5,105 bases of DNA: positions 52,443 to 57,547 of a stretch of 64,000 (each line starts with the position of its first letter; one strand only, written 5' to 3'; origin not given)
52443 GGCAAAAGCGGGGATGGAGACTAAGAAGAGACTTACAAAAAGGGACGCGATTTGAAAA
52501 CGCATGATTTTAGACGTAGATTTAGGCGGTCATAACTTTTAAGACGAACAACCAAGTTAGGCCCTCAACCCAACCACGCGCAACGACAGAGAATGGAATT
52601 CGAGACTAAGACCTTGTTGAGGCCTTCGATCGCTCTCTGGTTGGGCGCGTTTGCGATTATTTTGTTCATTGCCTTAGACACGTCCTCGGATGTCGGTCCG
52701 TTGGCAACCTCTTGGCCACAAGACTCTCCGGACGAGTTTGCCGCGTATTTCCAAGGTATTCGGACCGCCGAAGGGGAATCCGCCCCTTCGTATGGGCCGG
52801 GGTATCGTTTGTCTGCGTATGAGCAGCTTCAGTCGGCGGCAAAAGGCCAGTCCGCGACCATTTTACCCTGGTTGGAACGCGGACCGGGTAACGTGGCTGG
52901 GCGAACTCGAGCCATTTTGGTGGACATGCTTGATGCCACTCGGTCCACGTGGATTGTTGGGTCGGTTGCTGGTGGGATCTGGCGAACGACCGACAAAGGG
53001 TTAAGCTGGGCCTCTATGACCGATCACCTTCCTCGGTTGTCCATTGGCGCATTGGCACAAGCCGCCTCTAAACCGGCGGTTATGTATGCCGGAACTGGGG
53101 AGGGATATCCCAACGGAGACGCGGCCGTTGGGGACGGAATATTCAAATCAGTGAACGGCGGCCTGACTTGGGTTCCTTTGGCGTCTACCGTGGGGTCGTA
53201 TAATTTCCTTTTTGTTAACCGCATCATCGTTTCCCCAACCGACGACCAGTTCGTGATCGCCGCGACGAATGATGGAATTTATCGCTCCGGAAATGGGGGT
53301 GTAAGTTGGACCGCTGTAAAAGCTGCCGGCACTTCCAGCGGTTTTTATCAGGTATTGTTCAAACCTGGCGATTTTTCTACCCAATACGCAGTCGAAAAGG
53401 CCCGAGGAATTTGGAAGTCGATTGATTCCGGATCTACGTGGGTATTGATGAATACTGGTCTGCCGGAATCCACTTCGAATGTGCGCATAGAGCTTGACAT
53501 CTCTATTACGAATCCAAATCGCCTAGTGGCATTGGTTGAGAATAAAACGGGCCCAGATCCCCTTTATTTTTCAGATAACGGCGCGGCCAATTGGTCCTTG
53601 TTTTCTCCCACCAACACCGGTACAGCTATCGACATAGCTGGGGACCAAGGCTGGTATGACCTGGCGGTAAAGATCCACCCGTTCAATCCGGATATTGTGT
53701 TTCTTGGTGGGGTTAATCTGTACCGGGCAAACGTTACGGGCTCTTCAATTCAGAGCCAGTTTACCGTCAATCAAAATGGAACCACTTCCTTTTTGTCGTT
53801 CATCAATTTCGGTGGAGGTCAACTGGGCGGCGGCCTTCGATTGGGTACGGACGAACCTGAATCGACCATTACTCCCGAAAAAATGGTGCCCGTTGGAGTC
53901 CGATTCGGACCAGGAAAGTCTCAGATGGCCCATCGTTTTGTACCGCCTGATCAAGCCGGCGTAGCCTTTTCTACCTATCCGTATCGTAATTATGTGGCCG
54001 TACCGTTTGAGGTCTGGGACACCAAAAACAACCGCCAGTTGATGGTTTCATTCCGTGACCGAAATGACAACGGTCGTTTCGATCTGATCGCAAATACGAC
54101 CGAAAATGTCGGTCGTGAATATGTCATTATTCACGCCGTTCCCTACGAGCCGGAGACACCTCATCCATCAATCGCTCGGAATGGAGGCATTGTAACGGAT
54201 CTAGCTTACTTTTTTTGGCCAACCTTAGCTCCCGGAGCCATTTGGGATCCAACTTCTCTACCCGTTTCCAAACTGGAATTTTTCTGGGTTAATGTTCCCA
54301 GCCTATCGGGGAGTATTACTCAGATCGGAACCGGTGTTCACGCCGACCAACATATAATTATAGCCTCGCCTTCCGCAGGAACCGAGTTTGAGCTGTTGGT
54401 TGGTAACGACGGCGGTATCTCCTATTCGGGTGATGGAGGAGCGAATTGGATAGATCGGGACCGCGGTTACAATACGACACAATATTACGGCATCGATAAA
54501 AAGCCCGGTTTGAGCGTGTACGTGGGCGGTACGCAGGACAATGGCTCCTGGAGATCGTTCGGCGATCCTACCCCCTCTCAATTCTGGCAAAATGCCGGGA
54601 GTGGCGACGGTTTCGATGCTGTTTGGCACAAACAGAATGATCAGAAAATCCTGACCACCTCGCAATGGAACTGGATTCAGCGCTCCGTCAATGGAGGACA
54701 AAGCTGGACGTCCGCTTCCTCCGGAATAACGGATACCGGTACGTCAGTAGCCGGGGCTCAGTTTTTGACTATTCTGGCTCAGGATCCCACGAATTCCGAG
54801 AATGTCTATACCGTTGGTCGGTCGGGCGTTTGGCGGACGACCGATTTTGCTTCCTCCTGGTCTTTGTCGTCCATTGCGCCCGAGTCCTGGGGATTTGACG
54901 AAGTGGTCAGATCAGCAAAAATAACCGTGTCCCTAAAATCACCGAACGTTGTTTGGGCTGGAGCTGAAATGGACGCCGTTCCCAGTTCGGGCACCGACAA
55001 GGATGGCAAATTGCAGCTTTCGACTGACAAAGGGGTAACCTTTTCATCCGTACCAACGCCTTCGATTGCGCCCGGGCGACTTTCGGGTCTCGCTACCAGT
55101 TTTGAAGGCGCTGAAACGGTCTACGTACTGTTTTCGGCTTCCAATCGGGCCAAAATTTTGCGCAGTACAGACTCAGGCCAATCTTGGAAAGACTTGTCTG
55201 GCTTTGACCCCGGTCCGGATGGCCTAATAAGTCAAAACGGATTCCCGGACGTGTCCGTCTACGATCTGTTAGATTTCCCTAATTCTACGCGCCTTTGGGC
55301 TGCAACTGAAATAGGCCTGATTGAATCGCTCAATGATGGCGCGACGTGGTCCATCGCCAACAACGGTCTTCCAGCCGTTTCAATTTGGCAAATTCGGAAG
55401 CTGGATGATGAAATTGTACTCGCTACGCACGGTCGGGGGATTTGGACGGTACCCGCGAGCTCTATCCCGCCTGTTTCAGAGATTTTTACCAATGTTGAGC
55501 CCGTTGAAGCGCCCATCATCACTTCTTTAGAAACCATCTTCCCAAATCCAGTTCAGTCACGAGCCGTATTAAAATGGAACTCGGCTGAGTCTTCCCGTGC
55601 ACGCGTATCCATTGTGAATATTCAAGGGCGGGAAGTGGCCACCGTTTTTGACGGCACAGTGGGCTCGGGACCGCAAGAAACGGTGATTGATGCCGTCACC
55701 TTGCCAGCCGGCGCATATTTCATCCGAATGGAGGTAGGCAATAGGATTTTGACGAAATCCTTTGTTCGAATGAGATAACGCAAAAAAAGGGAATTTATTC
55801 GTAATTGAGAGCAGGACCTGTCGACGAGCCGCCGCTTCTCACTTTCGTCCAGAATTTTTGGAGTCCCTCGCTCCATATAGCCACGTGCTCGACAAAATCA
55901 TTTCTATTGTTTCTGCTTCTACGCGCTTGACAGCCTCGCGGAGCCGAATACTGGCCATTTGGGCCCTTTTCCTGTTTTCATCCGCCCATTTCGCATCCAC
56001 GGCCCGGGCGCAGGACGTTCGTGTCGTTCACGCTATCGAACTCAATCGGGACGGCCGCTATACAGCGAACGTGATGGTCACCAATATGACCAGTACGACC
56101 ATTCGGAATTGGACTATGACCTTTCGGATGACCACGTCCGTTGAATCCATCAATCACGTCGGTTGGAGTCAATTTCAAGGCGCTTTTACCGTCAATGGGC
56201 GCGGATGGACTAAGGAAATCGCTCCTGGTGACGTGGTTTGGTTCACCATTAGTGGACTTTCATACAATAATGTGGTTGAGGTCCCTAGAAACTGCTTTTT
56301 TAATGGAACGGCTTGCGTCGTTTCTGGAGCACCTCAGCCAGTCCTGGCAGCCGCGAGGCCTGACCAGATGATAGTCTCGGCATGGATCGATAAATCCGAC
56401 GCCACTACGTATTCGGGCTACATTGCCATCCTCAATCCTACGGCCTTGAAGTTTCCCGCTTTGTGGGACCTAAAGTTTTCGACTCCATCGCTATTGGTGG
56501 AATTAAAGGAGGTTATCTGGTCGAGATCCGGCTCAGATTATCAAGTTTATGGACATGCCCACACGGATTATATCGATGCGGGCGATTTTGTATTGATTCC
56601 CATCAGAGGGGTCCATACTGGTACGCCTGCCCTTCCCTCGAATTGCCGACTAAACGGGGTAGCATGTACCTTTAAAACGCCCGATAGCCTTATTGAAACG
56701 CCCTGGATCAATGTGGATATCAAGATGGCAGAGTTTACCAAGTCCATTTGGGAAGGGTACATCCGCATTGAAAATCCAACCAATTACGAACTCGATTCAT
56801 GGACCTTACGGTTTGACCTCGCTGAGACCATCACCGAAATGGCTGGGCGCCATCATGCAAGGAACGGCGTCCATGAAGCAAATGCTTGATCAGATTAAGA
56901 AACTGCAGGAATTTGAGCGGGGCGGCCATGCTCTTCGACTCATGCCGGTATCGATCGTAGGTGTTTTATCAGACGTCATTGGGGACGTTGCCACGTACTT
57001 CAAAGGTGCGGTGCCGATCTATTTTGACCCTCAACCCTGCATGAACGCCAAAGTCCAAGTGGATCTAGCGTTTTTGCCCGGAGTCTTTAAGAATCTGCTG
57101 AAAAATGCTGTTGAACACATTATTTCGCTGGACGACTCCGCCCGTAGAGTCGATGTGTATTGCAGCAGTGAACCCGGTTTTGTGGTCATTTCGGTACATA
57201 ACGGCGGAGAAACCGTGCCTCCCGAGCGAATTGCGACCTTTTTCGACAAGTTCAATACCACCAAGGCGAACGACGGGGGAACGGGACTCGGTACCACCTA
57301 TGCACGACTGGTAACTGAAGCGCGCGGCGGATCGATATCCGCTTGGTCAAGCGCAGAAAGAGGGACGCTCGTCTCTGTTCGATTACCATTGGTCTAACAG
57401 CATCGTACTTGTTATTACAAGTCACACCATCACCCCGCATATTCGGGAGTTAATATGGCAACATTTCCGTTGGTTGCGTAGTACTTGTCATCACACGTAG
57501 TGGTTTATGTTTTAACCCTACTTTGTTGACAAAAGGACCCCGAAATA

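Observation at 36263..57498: The same ACTTG-N6-CAAGT palindrome marks three promoters: a putative regulon of the HutC/GntR regulator at 57563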

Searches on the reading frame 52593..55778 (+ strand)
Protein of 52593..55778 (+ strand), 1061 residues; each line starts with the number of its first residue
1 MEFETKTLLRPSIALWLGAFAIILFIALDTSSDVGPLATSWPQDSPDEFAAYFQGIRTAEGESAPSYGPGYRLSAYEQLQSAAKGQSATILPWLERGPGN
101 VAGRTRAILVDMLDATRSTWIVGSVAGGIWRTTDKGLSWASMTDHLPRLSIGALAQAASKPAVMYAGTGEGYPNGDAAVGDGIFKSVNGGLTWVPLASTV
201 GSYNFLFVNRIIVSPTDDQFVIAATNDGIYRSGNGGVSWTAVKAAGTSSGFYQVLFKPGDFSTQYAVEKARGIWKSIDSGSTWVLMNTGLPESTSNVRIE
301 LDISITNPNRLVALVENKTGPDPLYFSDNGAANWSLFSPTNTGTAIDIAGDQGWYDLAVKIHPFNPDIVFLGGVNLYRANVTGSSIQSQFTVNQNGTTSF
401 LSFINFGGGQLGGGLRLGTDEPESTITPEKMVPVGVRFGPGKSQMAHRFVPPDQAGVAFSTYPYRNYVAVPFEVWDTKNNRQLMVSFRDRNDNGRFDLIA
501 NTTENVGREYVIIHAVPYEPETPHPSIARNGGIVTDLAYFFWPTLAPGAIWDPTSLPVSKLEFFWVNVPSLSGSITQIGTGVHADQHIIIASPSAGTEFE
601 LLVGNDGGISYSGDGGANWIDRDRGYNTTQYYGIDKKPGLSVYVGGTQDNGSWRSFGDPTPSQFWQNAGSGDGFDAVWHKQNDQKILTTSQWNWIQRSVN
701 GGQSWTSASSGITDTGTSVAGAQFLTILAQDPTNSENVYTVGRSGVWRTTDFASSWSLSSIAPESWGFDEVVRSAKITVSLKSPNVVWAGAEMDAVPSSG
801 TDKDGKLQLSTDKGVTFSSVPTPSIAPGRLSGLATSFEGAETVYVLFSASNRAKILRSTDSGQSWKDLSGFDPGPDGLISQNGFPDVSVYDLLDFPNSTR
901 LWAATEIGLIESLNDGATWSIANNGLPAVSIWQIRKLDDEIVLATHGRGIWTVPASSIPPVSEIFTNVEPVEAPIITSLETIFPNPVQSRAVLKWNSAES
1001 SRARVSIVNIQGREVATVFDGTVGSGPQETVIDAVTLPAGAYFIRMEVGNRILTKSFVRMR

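Call 8: search_protein_families(library=pfam, proteins=[window:52593-55778:+])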
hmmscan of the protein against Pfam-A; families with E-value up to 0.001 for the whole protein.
window:52593-55778:+ (1061 aa): 2 families
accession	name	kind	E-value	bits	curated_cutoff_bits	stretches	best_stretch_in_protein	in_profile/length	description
PF15902.12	Sortilin-Vps10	-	1.5e-17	64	33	1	229-337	3-112/446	Sortilin, neurotensin receptor 3,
PF18962.6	Por_Secre_tail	-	3.5e-09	37.3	27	1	982-1056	1-72/75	Secretion system C-terminal sorting domain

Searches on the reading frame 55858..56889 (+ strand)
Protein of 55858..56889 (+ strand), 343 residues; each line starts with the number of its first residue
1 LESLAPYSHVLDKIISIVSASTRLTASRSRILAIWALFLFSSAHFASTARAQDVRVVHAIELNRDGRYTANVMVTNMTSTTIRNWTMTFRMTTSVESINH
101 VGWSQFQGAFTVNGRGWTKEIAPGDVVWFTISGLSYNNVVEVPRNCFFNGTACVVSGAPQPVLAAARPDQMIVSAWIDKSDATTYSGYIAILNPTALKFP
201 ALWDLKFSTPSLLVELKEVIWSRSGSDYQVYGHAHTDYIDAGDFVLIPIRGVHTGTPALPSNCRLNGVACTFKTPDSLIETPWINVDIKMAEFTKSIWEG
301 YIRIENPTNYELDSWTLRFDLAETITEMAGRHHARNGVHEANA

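Call 8: search_protein_families(library=pfam, proteins=[window:55858-56889:+])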
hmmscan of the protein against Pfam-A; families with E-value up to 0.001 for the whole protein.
window:55858-56889:+ (343 aa): 1 family
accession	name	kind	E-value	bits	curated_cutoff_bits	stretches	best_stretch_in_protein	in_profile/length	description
PF00553.25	CBM_2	-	4.5e-18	65.9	24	2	64-153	11-101/101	Cellulose binding domain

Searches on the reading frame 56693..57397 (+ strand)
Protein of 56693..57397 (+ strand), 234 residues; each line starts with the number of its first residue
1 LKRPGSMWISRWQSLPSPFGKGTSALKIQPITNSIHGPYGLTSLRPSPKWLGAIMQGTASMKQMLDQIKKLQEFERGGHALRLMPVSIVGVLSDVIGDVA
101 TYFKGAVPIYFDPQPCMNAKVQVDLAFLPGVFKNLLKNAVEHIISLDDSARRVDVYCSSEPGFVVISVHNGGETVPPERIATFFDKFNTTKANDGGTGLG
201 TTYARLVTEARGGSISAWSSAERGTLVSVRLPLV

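Call 8: search_protein_families(library=pfam, proteins=[window:56693-57397:+])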
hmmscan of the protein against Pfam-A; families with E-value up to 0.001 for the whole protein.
window:56693-57397:+ (234 aa): 2 families
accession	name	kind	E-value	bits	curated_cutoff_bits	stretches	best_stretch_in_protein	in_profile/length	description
PF02518.31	HATPase_c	-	9.5e-16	58.7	26.4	1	130-233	8-109/111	Histidine kinase-, DNA gyrase B-, and HSP90-like ATPase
PF14501.12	HATPase_c_5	-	1e-05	25.8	22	1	131-216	9-87/102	GHKL domain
